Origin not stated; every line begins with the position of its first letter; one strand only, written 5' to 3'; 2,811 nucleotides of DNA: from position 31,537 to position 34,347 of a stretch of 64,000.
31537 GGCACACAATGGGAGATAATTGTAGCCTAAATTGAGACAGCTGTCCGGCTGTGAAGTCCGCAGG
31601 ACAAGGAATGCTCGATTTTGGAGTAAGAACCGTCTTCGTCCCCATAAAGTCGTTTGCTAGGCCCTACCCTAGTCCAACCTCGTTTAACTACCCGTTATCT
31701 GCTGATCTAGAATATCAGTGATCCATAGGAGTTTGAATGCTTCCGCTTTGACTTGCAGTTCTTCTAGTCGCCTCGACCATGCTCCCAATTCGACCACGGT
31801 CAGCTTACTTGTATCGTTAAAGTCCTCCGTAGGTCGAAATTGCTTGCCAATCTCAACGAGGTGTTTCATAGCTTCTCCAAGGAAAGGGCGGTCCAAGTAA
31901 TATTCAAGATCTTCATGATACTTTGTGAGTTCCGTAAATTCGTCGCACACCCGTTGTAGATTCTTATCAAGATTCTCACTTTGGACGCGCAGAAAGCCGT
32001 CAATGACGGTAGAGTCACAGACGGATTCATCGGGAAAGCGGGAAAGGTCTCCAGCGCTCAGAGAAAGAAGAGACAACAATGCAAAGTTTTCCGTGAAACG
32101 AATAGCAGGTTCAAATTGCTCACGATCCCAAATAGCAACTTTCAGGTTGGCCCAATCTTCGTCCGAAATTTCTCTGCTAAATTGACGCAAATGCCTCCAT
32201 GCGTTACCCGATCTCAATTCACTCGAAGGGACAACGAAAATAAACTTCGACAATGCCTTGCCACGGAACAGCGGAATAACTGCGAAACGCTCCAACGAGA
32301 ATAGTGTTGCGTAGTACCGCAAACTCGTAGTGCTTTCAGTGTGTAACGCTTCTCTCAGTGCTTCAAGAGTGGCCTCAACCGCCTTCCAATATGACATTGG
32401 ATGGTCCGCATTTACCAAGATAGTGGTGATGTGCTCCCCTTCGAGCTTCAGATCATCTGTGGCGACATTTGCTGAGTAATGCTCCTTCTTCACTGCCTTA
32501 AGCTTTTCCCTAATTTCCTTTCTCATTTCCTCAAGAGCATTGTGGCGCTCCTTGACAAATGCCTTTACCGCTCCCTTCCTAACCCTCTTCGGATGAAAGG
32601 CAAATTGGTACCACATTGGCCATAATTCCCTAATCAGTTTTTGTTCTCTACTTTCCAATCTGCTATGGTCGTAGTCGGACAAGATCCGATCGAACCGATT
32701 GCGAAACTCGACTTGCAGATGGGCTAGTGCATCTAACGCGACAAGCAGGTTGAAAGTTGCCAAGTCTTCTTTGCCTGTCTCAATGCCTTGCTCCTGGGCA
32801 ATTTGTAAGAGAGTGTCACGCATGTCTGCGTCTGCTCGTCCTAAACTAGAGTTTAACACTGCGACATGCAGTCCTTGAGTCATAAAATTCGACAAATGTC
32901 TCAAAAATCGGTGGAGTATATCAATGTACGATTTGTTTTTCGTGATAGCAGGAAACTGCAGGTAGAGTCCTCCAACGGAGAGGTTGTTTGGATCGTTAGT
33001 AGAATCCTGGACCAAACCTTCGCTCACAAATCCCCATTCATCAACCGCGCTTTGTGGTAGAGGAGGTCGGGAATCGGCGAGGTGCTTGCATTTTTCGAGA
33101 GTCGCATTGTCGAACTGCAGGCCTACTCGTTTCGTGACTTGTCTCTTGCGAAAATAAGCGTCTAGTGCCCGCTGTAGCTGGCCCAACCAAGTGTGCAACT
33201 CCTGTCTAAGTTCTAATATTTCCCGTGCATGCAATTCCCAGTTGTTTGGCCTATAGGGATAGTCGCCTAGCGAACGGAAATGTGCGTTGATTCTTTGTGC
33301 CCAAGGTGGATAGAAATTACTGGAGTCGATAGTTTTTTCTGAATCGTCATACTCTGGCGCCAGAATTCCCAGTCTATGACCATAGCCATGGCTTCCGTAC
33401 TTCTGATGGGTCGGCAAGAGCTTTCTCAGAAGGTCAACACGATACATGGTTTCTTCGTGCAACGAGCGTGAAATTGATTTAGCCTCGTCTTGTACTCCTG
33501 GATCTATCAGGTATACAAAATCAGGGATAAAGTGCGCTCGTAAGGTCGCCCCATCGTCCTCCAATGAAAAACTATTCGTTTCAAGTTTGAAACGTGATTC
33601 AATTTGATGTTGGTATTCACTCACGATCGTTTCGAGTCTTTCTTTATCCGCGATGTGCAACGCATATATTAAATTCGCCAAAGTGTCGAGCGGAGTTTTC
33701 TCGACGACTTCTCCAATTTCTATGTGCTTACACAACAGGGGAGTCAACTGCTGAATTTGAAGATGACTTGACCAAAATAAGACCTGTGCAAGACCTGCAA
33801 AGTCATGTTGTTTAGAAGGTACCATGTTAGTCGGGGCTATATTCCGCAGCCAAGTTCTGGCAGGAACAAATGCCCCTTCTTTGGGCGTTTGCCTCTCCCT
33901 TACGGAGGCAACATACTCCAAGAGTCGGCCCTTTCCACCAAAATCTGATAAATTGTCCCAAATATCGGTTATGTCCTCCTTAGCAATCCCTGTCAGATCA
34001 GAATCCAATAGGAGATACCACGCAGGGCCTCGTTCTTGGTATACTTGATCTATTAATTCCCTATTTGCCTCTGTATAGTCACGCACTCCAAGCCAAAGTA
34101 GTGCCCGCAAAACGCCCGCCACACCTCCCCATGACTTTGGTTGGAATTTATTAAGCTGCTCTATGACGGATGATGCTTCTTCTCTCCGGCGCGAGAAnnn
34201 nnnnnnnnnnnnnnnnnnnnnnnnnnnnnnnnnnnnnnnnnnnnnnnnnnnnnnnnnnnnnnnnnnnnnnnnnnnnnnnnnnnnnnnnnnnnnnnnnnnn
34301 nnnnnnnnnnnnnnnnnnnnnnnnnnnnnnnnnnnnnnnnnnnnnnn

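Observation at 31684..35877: Single-gene Avs-like STAND NTPase with a Cap4/DUF4297-type nuclease head and an unassignable 900-aa sensor, on an AT-rich island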

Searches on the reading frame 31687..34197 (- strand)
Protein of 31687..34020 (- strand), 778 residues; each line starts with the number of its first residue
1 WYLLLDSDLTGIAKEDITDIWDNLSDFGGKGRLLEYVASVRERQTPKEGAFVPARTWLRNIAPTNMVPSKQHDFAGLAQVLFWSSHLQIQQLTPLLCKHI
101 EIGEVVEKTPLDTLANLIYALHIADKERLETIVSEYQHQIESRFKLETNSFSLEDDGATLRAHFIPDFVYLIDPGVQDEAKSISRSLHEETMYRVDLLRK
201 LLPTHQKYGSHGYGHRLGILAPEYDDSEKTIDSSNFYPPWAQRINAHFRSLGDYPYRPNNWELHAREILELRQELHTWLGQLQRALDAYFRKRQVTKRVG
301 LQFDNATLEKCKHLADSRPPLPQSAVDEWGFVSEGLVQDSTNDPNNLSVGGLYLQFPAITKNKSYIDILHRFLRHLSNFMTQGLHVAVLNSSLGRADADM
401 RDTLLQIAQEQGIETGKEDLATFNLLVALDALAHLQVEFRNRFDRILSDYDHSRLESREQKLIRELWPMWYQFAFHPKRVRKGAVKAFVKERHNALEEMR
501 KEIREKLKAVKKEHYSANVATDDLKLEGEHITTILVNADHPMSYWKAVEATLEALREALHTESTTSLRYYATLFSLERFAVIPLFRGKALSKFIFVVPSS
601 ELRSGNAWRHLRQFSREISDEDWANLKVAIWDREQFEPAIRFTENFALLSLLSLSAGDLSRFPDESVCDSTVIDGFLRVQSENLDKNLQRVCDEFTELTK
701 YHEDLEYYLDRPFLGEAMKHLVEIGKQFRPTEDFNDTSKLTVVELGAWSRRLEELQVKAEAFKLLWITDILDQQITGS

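Call 38: predict_structure(alignment_id=A2)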
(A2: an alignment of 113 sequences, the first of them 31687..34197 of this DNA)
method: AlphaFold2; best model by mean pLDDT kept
length: 837 residues; sequences in the alignment: 113
mean_pLDDT: 87.6   pTM: 0.82
mean pLDDT of the five models: 87.6, 86.9, 86.6, 85.7, 85.5
residues with pLDDT >= 90: 524; 70-90: 249; 50-70: 34; < 50: 30
segments of 3 or more residues with pLDDT < 50: 233-243, 396-413
pLDDT, mean of each block of 10 residues (from residue 1): 73 86 92 94 96 89 91 78 70 91 95 92 80 93 94 87 89 94 91 92 93 95 89 43 71 95 96 85 89 89 92 93 94 93 91 62 75 85 88 59 33 65 90 93 91 88 90 91 95 93 89 95 95 93 94 94 95 93 86 95 94 94 88 91 94 94 90 89 92 90 94 92 78 91 94 91 69 92 92 85 93 93 93 71
secondary structure, 60 per line:
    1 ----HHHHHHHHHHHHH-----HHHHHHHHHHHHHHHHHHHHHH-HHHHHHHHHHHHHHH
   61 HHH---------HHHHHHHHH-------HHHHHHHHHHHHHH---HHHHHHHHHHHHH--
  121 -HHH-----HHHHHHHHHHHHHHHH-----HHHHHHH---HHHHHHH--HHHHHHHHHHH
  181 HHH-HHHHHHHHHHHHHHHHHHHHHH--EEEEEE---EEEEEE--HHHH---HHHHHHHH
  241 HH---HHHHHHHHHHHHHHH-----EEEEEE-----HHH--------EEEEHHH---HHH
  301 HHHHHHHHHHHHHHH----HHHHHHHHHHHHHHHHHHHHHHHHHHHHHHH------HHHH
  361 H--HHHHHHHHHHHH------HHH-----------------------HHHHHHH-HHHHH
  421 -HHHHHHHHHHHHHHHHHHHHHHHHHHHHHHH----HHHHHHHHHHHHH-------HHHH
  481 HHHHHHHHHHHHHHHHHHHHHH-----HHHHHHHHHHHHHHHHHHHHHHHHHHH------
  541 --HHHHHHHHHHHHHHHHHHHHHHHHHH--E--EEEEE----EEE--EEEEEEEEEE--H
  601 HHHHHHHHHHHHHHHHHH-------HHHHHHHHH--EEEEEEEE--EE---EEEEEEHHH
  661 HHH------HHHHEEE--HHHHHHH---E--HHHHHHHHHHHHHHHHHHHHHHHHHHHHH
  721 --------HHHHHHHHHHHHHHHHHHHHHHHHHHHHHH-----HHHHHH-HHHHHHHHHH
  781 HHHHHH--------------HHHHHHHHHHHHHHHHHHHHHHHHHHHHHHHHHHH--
elements in order (helices of 4 or more, strands of 3 or more residues): H5-17 H23-44 H46-63 H73-81 H89-102 H106-118 H130-145 H151-157 H161-167 H170-183 H185-206 E209-214 E218-223 H226-229 H233-242 H246-260 E266-271 E288-291 H298-315 H320-350 H357-361 H364-375 H408-414 H416-420 H422-452 H457-469 H477-502 H508-534 H543-568 E574-578 E583-585 E588-597 H600-618 H626-634 E637-644 E652-657 H658-663 H670-673 E674-676 H679-685 H692-720 H729-758 H764-769 H771-786 H801-835

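Call 41: fold_search(model_id=the predicted structure, library=pdb)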
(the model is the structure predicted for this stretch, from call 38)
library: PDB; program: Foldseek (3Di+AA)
matches with E <= 10: 246; with E <= 0.001: 0
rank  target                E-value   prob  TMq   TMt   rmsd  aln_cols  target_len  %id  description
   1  1ukl_A                1.9e-01  0.09  0.09  0.10  29.1      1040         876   10  Crystal structure of Importin-beta and SREBP-2 complex (released 2003-12-09)
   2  8xma_A                2.6e-01  0.18  0.07  0.15  21.0       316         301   11  Cryo-EM structure of human ZnT1 WT, in the presence of zinc, determined in an outward-facing conformation (released 2024-10-30)
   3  2ot8_A                2.6e-01  0.10  0.11  0.12  28.5       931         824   10  Karyopherin Beta2/Transportin-hnRNPM NLS Complex (released 2007-04-10)
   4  8ftk                  3.0e-01  0.08  0.09  0.06  27.5       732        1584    9  Chaetomium thermophilum SETX (Full-length) (released 2023-10-25)
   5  8g0l_B                3.3e-01  0.06  0.09  0.08  36.8      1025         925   11  Semi-synthetic CoA-alpha-Synuclein Constructs Trap N-terminal Acetyltransferase NatB for Binding Mechanism Studies (released 2023-05-03)
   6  7rdr_A                3.4e-01  0.15  0.10  0.15  24.5       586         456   11  Circular tandem repeat protein with novel repeat topology and enhanced subunit contact surfaces (released 2021-09-01)
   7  9k3a_A                3.6e-01  0.04  0.08  0.07  32.7      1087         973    9  Cyanophage A4 pre-ejectosome with C1 symmetry (released 2025-04-09)
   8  5yro_C                3.7e-01  0.07  0.10  0.09  28.0      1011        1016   10  RanL182A in complex with RanBP1-CRM1 (released 2018-11-21)
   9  6sga_F3               4.0e-01  0.15  0.10  0.10  25.6       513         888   12  Body domain of the mt-SSU assemblosome from Trypanosoma brucei (released 2019-09-18)
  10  3zjy_B                4.5e-01  0.06  0.10  0.10  28.7      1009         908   10  Crystal Structure of Importin 13 - RanGTP - eIF1A complex (released 2013-04-10)
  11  8t1o_A                5.1e-01  0.07  0.08  0.11  27.6       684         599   11  AP2 bound to MSP2N2 nanodisc with Tgn38 cargo peptide; composite map (released 2023-07-12)
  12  3icq_T                5.3e-01  0.07  0.11  0.10  29.6       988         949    9  Karyopherin nuclear state (released 2009-08-25)
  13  3ifq_A                6.2e-01  0.11  0.10  0.14  25.8       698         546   10  Interction of plakoglobin and beta-catenin with desmosomal cadherins (released 2009-09-15)
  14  6oxl_A                6.2e-01  0.08  0.11  0.14  27.3       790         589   11  CRYO-EM STRUCTURE OF PHOSPHORYLATED AP-2 (mu E302K) BOUND TO NECAP IN THE PRESENCE OF SS DNA (released 2019-09-11)
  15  6qdl                  7.0e-01  0.04  0.09  0.08  29.0       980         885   11  Molecular features of the UNC-45 chaperone critical for binding and folding muscle myosin (released 2019-10-30)
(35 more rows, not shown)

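Call 48: find_related_loci(query=A2, collection=genome_contigs, flank=10000)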
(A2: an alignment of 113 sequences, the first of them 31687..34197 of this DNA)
Query A2 (837 aa) in genome_contigs; peptide patterns used: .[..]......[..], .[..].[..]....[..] (x = any residue, [..] = any of these).
227 stretches matched a pattern; 150 encode a relative of the query (tblastn E <= 1e-3); the best 80 are kept; 80 distinct loci.
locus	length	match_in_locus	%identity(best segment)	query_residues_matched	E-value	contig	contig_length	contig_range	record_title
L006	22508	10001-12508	52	1-835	0e+0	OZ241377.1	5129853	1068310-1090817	MAG: Caldilineaceae bacterium isolate c48d8a7a-b77d-4314-8545-a86a2dcb4724 genome assembly, chromosome: 1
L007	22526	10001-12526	31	1-831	1e-127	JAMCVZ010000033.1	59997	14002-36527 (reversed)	MAG: Nitrospirae bacterium isolate FK_Sedi_B_Bin.71 NODE_1196_length_59997_cov_30.5147, whole genome shotgun sequence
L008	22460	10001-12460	31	1-837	3e-127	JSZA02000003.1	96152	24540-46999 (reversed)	Candidatus Thiomargarita nelsonii isolate Hydrate Ridge NODE_71_length_96153_cov_106.105_ID_141, whole genome shotgun se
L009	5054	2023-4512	31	1-833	5e-127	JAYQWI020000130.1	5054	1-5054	MAG: Candidatus Parabeggiatoa communis isolate WS_Bin1 k141_46618, whole genome shotgun sequence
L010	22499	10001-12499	31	1-832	2e-121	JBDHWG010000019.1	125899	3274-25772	MAG: Anaerolineae bacterium isolate AS-MICRO-3CA.356 NODE_420_length_125899_cov_23.191687, whole genome shotgun sequence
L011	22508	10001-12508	30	1-830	2e-120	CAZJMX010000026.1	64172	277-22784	MAG TPA_asm: uncultured Smithella sp. isolate SRP302447_co2_430 genome assembly, contig: NODE_1362_length_64172_cov_18.7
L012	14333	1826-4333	30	1-833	3e-120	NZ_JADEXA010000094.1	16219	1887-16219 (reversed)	Vacuolonema iberomarrocanum LEGE 07170 NODE_94_length_16219_cov_12.697117_(reversed), whole genome shotgun sequence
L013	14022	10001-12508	29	1-833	6e-116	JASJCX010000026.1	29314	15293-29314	MAG: Calothrix sp. MO_167.B42 MO_167.c_1060, whole genome shotgun sequence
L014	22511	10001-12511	29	1-832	6e-114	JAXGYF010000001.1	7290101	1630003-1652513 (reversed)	MAG: Candidatus Vecturithrix sp. isolate AnMBR.bin507 bin507_1, whole genome shotgun sequence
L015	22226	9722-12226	29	1-832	4e-112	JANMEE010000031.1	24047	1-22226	MAG: Dolichospermum sp. OTE_75_concoct_329_sub OTE_75_k141_504351, whole genome shotgun sequence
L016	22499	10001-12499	30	1-833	1e-111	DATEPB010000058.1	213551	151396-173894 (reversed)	MAG TPA_asm: Pyrinomonadaceae bacterium isolate SMAG_U9010 k141_1860641, whole genome shotgun sequence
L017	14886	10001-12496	30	1-832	3e-110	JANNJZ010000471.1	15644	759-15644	MAG: Pyrinomonadaceae bacterium isolate SOY_4_C_metabat_258 SOY_4_C_k141_2394173, whole genome shotgun sequence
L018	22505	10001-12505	29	1-831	9e-107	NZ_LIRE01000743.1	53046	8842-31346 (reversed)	Pseudanabaena sp. 'Roaring Creek' contig-177, whole genome shotgun sequence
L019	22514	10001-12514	29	1-832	4e-106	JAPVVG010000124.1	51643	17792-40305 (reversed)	MAG: Desulfobacteraceae bacterium isolate SB_S3_bin18 SB_S3_bin18_000000000124, whole genome shotgun sequence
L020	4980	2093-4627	27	1-830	2e-105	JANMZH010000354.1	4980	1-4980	MAG: Microcoleus sp. OTE_8_concoct_300 OTE_8_k141_2042395, whole genome shotgun sequence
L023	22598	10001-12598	28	1-837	6e-101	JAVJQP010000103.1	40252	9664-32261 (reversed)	MAG: Coleofasciculus sp. D1-CHI-01 k141_45454, whole genome shotgun sequence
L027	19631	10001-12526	27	1-830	3e-99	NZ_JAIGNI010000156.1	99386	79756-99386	Lyngbya sp. CCAP 1446/10 scaffold206_cov0, whole genome shotgun sequence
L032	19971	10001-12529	27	1-831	3e-107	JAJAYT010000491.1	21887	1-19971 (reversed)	MAG: Microcoleus sp. CAN_BIN18 c_000000157021, whole genome shotgun sequence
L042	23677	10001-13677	27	1-830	3e-88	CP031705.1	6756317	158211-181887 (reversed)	Microcoleus vaginatus HSN003, whole genome shotgun sequence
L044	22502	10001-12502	29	1-832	2e-107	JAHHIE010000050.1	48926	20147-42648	MAG: Stenomitos rutilans HA7619-LM2 scaffold_248_c1, whole genome shotgun sequence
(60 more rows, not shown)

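Call 53: search_protein_representatives(protein=window:31687-34020:-)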
Query: 778 residues. Proteins with E-value up to 0.001 (for the whole library): 515; up to 1e-10: 415; up to 1e-30: 222. The best 150 are listed.
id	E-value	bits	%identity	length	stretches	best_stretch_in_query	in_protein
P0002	0.0e+00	1574.2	89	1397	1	1-777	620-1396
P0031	9.9e-120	417.4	31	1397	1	1-772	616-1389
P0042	1.3e-96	341.0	32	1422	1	1-773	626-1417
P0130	1.8e-95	337.1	29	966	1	1-773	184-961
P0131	5.1e-95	335.6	30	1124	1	1-772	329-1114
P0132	4.6e-87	309.3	50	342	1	160-500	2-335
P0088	2.1e-83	297.2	29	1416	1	12-773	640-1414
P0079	2.5e-83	297.0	29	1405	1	33-774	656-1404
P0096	6.9e-83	295.5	30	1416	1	1-773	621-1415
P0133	3.0e-82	293.4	28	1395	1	3-770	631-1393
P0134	1.0e-80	288.3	28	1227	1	1-773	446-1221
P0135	8.1e-80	285.4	29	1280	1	1-772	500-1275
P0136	9.6e-80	285.1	28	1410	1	1-775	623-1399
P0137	1.1e-79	284.9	28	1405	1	3-772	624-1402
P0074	1.3e-79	284.7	29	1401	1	1-772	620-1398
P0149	7.7e-73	262.3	29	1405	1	1-773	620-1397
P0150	6.1e-72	259.3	26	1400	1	1-773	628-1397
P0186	2.6e-60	220.9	26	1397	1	38-773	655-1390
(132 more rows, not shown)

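Call 76: fold_search(model_id=the predicted structure, library=viral)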
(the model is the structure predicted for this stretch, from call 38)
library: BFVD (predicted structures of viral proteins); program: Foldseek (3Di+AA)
matches with E <= 10: 231; with E <= 0.001: 0
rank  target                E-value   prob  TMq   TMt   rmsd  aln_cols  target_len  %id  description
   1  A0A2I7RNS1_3          5.9e-02  0.12  0.11  0.09  30.3      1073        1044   10  (no name in the UniProt tables at hand)
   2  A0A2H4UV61            1.4e-01  0.08  0.08  0.08  37.0       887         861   10  Uncharacterized protein [Bodo saltans virus]
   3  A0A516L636            1.7e-01  0.04  0.06  0.06  44.1       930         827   11  (no name in the UniProt tables at hand)
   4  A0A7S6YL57            1.9e-01  0.08  0.08  0.08  31.9       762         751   10  RNA-dependent RNA polymerase [Mito-like babylonusvirus]
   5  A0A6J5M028            4.8e-01  0.06  0.10  0.10  31.9       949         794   10  Uncharacterized protein [uncultured Caudovirales phage]
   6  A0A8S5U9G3            5.2e-01  0.06  0.09  0.07  38.3       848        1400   13  Minor tail protein [Siphoviridae sp. ctKNZ79]
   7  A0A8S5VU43            5.2e-01  0.04  0.08  0.06  29.8      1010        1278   10  Uncharacterized protein [Ackermannviridae sp.]
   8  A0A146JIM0            6.4e-01  0.04  0.07  0.08  29.1       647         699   13  (no name in the UniProt tables at hand)
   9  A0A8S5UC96            6.4e-01  0.03  0.05  0.06  62.8       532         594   12  STRUCTURAL MAINTENANCE OF CHROMOSOMES PROTEIN [Siphoviridae sp. ctgN495]
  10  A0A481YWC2            6.9e-01  0.09  0.09  0.12  26.3       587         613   12  Uncharacterized protein [Marseillevirus LCMAC201]
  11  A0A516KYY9            6.9e-01  0.08  0.11  0.11  35.9       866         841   12  (no name in the UniProt tables at hand)
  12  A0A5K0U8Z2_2          6.9e-01  0.05  0.09  0.08  36.2       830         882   11  Uncharacterized protein [Yasminevirus sp. GU-2018]
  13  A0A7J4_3              6.9e-01  0.04  0.09  0.07  35.1       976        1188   10  PLD phosphodiesterase domain-containing protein [Microcystis phage LMM01]
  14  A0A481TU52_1          9.1e-01  0.03  0.07  0.06  43.8       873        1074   11  UL36 [Human herpesvirus 2]
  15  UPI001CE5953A         9.9e-01  0.02  0.06  0.06  47.7       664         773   11  (no name look-up for this kind of identifier)
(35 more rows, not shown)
